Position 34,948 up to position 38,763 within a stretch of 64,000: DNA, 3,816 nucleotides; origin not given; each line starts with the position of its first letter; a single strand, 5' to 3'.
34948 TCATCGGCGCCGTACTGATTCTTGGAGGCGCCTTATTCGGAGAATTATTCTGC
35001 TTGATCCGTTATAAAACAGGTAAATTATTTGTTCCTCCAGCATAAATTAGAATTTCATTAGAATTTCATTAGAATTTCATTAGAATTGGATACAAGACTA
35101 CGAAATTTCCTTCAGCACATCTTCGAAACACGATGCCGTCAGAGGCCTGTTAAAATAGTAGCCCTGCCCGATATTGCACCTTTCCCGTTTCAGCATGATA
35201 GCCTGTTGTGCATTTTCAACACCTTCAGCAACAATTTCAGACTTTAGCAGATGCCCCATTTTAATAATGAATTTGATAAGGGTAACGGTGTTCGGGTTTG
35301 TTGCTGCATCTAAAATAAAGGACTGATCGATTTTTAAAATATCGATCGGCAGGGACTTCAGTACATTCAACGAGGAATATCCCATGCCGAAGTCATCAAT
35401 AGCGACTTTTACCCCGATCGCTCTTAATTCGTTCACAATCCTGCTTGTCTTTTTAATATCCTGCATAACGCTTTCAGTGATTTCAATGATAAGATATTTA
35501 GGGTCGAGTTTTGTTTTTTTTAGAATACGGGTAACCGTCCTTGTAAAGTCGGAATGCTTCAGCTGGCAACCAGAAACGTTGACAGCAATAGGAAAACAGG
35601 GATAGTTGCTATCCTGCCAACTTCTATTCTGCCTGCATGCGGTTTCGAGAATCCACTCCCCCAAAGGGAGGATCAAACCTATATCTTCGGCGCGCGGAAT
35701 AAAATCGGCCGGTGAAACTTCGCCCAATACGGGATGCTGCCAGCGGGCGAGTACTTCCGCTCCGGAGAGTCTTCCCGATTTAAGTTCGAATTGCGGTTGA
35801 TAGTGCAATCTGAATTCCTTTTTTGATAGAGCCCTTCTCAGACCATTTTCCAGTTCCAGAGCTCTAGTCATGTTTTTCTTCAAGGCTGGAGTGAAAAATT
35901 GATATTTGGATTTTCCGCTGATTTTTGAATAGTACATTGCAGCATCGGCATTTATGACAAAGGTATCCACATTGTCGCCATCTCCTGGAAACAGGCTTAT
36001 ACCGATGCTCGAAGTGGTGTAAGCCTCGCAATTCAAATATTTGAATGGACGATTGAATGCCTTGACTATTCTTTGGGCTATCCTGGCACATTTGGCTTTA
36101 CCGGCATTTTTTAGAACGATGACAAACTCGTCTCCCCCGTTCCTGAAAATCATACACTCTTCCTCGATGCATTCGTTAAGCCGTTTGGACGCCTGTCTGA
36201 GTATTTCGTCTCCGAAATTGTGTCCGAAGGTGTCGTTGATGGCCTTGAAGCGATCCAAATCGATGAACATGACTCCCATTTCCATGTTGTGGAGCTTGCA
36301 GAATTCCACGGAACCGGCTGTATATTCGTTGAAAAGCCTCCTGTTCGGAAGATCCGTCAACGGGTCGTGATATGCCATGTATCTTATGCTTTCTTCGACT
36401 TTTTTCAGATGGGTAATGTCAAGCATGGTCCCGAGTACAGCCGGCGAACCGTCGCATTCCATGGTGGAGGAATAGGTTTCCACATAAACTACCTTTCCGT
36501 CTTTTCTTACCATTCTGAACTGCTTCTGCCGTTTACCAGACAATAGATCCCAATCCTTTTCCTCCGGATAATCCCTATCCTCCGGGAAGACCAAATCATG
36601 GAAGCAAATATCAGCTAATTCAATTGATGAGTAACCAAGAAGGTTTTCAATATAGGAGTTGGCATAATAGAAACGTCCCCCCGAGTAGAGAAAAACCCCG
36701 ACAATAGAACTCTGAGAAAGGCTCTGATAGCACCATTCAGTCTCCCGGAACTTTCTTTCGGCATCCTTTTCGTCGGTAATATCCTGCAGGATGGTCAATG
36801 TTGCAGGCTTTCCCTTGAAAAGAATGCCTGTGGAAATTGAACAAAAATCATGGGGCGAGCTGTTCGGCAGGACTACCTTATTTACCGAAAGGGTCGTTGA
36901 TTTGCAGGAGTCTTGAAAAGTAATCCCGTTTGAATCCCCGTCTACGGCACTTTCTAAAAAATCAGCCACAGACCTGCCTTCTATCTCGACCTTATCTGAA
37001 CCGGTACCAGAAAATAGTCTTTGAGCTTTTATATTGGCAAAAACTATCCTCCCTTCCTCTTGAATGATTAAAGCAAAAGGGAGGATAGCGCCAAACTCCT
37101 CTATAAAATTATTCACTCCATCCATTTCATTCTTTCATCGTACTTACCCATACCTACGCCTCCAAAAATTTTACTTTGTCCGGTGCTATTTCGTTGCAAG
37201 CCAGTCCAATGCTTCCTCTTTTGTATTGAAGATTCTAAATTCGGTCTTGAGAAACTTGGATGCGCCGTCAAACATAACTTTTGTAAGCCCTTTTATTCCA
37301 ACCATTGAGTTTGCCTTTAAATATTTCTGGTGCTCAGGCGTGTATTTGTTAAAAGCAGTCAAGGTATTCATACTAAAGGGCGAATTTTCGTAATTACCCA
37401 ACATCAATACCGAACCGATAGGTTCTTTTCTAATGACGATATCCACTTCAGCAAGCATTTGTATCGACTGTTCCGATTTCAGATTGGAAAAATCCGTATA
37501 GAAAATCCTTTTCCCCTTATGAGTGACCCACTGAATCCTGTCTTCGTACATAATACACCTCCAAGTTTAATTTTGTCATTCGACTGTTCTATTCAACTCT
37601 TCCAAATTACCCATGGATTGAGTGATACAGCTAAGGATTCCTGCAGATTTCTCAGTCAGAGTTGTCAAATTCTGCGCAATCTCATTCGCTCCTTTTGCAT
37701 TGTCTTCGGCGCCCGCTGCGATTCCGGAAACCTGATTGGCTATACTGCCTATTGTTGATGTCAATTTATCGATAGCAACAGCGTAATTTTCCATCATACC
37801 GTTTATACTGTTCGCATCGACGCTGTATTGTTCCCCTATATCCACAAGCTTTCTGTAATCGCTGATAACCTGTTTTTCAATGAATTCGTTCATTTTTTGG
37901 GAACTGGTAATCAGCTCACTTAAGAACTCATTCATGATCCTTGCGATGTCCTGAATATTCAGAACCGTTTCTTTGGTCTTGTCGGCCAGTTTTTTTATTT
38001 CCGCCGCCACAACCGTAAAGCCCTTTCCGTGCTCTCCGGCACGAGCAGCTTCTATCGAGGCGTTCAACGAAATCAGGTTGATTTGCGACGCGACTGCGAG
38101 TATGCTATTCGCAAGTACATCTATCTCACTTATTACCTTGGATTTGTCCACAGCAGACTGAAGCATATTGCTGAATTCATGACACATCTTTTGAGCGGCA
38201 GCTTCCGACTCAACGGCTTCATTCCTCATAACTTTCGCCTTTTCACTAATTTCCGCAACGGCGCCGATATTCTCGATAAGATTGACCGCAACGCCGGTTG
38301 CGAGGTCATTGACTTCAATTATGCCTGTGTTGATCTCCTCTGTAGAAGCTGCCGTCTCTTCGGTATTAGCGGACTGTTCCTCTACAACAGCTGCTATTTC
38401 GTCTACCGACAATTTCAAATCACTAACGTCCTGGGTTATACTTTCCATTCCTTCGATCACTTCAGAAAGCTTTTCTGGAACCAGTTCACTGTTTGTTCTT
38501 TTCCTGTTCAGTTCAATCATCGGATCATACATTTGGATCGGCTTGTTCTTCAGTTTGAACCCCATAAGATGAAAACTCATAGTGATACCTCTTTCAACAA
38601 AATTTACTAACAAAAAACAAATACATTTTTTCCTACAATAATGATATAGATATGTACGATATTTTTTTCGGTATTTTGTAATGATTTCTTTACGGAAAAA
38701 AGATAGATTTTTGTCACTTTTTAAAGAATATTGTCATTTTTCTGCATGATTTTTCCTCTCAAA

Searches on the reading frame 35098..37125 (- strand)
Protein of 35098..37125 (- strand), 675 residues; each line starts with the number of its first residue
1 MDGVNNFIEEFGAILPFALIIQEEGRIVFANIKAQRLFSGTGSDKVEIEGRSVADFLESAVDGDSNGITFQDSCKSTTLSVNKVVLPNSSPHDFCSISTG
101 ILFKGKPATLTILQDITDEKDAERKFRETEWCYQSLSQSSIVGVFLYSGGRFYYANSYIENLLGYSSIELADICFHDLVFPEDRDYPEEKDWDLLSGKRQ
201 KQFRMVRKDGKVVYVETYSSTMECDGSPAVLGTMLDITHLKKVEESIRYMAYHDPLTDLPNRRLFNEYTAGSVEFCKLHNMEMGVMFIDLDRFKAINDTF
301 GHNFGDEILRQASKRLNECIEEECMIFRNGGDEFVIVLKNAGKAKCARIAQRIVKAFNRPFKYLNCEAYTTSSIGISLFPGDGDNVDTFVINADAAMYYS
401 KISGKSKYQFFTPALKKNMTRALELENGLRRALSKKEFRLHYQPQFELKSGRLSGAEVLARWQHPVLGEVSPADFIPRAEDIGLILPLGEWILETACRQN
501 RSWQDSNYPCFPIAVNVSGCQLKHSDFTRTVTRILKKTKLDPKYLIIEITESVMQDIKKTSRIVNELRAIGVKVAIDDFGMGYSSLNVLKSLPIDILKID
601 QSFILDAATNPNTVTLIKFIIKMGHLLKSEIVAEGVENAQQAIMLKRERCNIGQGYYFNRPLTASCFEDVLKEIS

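Call 5: search_protein_families(library=pfam, proteins=[window:35098-37125:-], max_evalue=0.01)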
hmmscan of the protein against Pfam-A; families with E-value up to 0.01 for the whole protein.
window:35098-37125:- (675 aa): 7 families
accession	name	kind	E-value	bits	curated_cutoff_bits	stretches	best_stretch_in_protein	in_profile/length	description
PF00563.25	EAL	-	2.5e-71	240.3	31.3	1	428-661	3-236/236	EAL domain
PF00990.26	GGDEF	-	6.8e-43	146.7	23.8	1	251-406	1-160/161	Diguanylate cyclase, GGDEF domain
PF13426.13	PAS_9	-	3.5e-15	56.6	27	2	143-238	3-102/103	PAS domain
PF08447.18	PAS_3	-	9.2e-09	35.9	25.6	1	154-228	3-82/89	PAS fold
PF00989.32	PAS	-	1.5e-08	35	22.6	1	133-237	3-113/113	PAS fold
PF08448.16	PAS_4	-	1.4e-06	28.9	23.1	1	147-240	12-108/110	PAS fold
PF13188.13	PAS_8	-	3.3e-06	27.2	21.8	0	133-189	3-56/65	PAS domain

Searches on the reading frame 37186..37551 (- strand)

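Call 5: search_protein_families(library=pfam, proteins=[window:37186-37551:-], max_evalue=0.01)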
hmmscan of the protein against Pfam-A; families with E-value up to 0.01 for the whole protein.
window:37186-37551:- (121 aa): 1 family
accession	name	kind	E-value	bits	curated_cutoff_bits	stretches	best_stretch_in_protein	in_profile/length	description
PF11964.13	SpoIIAA-like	-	0.00019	22.6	25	1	27-119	13-106/106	SpoIIAA-like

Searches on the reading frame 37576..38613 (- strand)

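Call 5: search_protein_families(library=pfam, proteins=[window:37576-38613:-], max_evalue=0.01)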
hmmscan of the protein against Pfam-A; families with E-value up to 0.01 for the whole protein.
window:37576-38613:- (345 aa): 2 families
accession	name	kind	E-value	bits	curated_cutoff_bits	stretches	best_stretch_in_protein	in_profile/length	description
PF00015.26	MCPsignal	-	6.4e-26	91.7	34.6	2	128-299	6-169/172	Methyl-accepting chemotaxis protein (MCP) signalling domain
PF08192.17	Peptidase_S64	-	0.0071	15.3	23.6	0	80-283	86-295/692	Peptidase family S64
